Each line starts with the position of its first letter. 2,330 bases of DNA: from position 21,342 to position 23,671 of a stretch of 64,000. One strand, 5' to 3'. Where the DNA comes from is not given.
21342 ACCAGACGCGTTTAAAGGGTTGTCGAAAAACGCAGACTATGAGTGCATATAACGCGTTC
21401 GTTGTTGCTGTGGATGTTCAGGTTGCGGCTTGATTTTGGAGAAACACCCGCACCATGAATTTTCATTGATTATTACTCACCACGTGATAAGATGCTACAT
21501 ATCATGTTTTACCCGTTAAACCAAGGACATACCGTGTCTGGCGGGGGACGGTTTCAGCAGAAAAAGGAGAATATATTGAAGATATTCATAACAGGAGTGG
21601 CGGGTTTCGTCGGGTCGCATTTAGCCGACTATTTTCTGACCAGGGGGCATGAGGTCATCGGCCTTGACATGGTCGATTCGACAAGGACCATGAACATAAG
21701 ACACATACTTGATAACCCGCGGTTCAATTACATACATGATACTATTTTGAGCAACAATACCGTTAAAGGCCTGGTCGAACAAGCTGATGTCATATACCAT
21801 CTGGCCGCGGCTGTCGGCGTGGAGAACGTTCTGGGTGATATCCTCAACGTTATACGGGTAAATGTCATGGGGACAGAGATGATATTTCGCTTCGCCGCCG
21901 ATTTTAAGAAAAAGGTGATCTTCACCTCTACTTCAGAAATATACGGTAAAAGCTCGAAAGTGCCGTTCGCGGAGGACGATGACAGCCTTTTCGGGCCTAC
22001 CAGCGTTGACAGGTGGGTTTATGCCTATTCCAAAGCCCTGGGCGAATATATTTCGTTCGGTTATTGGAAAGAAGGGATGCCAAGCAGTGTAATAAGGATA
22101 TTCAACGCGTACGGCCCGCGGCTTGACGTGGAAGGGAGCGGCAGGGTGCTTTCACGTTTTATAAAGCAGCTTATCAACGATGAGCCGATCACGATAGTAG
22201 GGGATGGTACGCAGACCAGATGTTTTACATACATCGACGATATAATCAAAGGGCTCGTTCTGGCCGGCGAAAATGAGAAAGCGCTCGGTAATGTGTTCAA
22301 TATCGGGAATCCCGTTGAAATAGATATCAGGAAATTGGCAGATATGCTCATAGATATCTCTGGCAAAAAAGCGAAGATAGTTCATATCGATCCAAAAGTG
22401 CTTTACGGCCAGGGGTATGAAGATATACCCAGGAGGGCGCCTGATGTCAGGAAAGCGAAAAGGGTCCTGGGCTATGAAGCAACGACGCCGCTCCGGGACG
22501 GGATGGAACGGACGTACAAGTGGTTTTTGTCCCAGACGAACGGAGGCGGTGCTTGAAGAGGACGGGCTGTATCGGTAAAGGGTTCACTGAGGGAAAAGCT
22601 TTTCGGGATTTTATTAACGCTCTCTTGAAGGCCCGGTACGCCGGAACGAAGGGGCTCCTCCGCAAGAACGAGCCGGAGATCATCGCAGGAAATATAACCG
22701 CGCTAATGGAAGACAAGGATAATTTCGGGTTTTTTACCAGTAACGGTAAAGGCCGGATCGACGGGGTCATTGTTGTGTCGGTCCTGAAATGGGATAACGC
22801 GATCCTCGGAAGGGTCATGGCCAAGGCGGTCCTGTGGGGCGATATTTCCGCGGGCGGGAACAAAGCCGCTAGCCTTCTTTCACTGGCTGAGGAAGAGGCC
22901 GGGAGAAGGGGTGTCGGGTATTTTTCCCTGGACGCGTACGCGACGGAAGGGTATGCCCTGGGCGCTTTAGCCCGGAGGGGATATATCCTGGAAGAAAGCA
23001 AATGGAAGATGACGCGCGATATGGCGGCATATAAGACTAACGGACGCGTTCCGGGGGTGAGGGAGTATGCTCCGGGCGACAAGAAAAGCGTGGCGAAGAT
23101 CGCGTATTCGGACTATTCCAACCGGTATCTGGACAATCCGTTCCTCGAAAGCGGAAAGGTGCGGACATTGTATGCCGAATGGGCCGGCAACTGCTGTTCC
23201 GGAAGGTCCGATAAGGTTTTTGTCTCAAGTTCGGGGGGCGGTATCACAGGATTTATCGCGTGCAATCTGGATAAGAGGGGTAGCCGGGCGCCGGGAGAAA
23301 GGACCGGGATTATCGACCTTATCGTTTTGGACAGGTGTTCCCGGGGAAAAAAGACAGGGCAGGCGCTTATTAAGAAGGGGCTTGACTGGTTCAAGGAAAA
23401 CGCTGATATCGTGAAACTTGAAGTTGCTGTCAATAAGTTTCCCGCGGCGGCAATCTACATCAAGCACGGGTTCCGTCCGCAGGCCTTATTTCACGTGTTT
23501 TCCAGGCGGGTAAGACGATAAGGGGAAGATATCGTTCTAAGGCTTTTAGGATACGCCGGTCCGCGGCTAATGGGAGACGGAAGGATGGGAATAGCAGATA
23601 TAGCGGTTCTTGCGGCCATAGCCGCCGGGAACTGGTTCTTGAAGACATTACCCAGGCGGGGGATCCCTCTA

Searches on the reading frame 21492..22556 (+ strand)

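Call 38: search_protein_families(library=pfam, proteins=[window:21492-22556:+], max_evalue=0.00001)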
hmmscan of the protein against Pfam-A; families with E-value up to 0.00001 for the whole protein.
window:21492-22556:+ (354 aa): 6 families
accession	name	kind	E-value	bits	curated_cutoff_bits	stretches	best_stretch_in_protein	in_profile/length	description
PF16363.11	GDP_Man_Dehyd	-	2.6e-49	168.9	27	1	32-340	1-331/332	GDP-mannose 4,6 dehydratase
PF01370.27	Epimerase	-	1.5e-48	165.8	20.9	1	31-272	1-240/240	NAD dependent epimerase/dehydratase family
PF07993.18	NAD_binding_4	-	4.4e-15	56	20.1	1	86-203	77-204/258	Male sterility protein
PF01073.25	3Beta_HSD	-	5.5e-14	52.3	22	1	33-259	2-229/280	3-beta hydroxysteroid dehydrogenase/isomerase family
PF02719.21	Polysacc_synt_2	-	1.1e-13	51.5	20.2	1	31-147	1-128/293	Polysaccharide biosynthesis protein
PF04321.23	RmlD_sub_bind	-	3.6e-11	43.1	27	1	30-294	2-235/287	RmlD substrate binding domain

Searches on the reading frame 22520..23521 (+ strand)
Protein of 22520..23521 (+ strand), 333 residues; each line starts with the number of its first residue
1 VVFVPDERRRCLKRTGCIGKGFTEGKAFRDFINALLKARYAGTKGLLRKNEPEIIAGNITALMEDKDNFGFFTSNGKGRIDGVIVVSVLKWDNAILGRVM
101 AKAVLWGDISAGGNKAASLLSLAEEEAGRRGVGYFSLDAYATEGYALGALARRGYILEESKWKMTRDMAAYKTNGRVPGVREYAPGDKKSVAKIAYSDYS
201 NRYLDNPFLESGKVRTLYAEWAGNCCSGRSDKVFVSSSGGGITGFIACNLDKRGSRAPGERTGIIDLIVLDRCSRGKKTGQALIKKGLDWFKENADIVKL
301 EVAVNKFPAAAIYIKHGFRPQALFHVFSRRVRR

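Call 38: search_protein_families(library=pfam, proteins=[window:22520-23521:+], max_evalue=0.00001)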
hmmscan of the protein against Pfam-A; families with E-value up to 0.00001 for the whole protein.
window:22520-23521:+ (333 aa): 2 families
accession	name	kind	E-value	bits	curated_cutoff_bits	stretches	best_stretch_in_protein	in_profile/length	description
PF00583.31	Acetyltransf_1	-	1.3e-08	35.6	20.7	1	218-318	24-116/116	Acetyltransferase (GNAT) family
PF13508.13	Acetyltransf_7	-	2.9e-06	28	27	1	231-319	3-83/84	Acetyltransferase (GNAT) domain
